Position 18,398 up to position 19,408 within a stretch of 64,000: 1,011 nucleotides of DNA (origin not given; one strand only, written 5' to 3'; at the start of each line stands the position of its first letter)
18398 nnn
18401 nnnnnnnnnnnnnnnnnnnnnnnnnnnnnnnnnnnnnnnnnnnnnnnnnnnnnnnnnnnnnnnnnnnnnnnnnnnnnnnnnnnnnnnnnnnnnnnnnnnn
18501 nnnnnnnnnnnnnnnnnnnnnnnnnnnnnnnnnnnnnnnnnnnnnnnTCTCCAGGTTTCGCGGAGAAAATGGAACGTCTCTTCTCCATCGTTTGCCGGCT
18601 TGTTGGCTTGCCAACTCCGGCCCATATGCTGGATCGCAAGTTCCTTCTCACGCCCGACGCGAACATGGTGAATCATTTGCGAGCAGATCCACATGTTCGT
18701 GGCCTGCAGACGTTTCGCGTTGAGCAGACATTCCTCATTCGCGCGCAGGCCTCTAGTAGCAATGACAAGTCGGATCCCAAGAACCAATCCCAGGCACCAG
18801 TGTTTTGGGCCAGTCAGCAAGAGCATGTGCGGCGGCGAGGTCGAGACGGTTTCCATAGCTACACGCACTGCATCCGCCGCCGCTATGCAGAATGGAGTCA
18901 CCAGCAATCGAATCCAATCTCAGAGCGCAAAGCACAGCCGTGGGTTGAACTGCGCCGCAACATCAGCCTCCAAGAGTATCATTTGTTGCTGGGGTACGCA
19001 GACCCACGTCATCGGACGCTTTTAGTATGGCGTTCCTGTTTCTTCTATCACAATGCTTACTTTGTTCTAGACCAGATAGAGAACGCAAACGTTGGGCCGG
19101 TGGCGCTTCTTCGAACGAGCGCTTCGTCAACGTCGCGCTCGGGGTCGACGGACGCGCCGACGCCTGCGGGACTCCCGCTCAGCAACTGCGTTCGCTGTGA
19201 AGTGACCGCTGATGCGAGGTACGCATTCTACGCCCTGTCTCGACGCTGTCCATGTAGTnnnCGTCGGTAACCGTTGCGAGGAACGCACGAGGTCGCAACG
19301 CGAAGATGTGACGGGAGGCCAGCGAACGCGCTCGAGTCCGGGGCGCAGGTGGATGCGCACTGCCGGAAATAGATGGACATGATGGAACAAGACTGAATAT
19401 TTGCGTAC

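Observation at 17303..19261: NadR/AAA_28-type P-loop kinase domain fused to a CYTH-like triphosphate-tunnel domain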

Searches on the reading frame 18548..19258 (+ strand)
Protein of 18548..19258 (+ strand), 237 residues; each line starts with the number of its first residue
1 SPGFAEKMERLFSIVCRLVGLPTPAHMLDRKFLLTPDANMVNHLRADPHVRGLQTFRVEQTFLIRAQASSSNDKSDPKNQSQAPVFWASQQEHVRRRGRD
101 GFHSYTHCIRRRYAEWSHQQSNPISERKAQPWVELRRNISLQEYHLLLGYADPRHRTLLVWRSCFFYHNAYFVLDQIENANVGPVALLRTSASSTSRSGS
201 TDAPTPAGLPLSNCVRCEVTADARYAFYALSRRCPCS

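Call 24: search_solved_structures(query=A2, max_evalue=1, show_alignments=0)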
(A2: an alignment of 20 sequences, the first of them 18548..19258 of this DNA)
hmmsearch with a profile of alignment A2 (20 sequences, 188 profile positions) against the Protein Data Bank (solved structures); distinct sequences matched with E-value up to 1: 3.
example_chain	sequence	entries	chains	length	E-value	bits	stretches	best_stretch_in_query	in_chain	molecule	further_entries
3typ_A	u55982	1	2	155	5.1e-09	39.3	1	24-182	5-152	Uncharacterized protein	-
2fbl_A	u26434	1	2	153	5.9e-09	39.1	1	24-181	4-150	hypothetical protein NE1496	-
6exp_A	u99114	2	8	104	0.28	14.1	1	95-152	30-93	SIRV3 AcrID1 (gp02) anti-CRISPR protein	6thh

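Call 29: predict_structure(alignment_id=A2)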
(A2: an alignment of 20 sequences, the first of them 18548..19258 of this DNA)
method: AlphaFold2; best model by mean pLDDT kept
length: 237 residues; sequences in the alignment: 20
mean_pLDDT: 82.1   pTM: 0.77
mean pLDDT of the five models: 82.1, 81.7, 81.2, 80.4, 79.3
residues with pLDDT >= 90: 124; 70-90: 49; 50-70: 52; < 50: 12
segments of 3 or more residues with pLDDT < 50: 194-201
pLDDT, mean of each block of 10 residues (from residue 1): 77 78 72 94 96 97 76 58 59 95 94 62 60 88 97 96 93 96 95 52 70 94 93 78
secondary structure, 60 per line:
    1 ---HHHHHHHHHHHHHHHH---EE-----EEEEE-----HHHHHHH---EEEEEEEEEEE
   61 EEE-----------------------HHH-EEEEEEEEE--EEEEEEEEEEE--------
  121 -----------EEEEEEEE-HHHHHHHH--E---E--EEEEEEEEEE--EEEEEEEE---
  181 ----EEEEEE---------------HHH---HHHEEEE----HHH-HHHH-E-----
elements in order: H4-19 E30-34 H40-46 E50-63 E91-99 E102-112 E132-139 H141-148 E158-167 E170-177 E185-190 E215-218 H227-230

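Call 31: fold_search(model_id=the predicted structure, library=pdb)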
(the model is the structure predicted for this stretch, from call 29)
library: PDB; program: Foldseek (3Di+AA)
matches with E <= 10: 255; with E <= 0.001: 15
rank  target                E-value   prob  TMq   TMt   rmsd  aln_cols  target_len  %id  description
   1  7nsd                  5.4e-05  1.00  0.38  0.49   5.6       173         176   12  Triphosphate tunnel metalloenzyme from Sulfolobus acidocaldarius in complex with ATP and calcium (released 2021-06-02)
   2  7ns9                  5.7e-05  1.00  0.37  0.47   6.6       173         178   13  Triphosphate tunnel metalloenzyme from Sulfolobus acidocaldarius in complex with triphosphate and calcium (released 2021-06-02)
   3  7nsa                  7.4e-05  1.00  0.36  0.46   6.4       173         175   13  Triphosphate tunnel metalloenzyme from Sulfolobus acidocaldarius in complex with pyrophosphate and calcium (released 2021-06-02)
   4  7nsf                  1.0e-04  1.00  0.39  0.50   6.7       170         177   13  Triphosphate tunnel metalloenzyme from Sulfolobus acidocaldarius in complex with triphosphate and magnesium (released 2021-06-02)
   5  1yem_B                1.9e-04  1.00  0.37  0.50   6.0       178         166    8  Conserved hypothetical protein Pfu-838710-001 from Pyrococcus furiosus (released 2005-01-11)
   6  2een_A                2.0e-04  1.00  0.38  0.49   6.6       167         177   11  Structure of PH1819 protein from Pyrococcus Horikoshii OT3 (released 2007-08-21)
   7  2dc4_A                2.2e-04  1.00  0.37  0.49   5.6       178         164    9  Structure of PH1012 protein from Pyrococcus Horikoshii OT3 (released 2006-06-28)
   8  2een_B                3.1e-04  1.00  0.38  0.52   6.2       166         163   10  Structure of PH1819 protein from Pyrococcus Horikoshii OT3 (released 2007-08-21)
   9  7z67                  3.5e-04  1.00  0.34  0.22   8.4       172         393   12  Crystal structure of the tandem kinase & triphosphate tunnel metalloenzyme domain module of the TTM1 protein from Arabid (released 2022-03-23)
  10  3n0z_A                3.9e-04  1.00  0.33  0.42   8.8       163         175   13  Adenylate cyclase class IV with active site ligand 3AT (released 2010-11-24)
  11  1yem_A                4.1e-04  1.00  0.38  0.52   4.6       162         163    7  Conserved hypothetical protein Pfu-838710-001 from Pyrococcus furiosus (released 2005-01-11)
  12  2fjt_B                7.5e-04  1.00  0.32  0.41   7.8       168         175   12  Adenylyl cyclase class iv from Yersinia pestis (released 2006-11-14)
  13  5a5y_A                8.3e-04  1.00  0.40  0.45   8.2       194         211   10  Crystal structure of AtTTM3 in complex with tripolyphosphate and magnesium ion (form A) (released 2015-08-05)
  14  2fjt_A                8.8e-04  1.00  0.32  0.40   8.0       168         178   13  Adenylyl cyclase class iv from Yersinia pestis (released 2006-11-14)
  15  8h92_B                9.8e-04  1.00  0.43  0.50   4.8       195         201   10  Ziziphus jujuba adenylyl cyclase (released 2024-01-03)
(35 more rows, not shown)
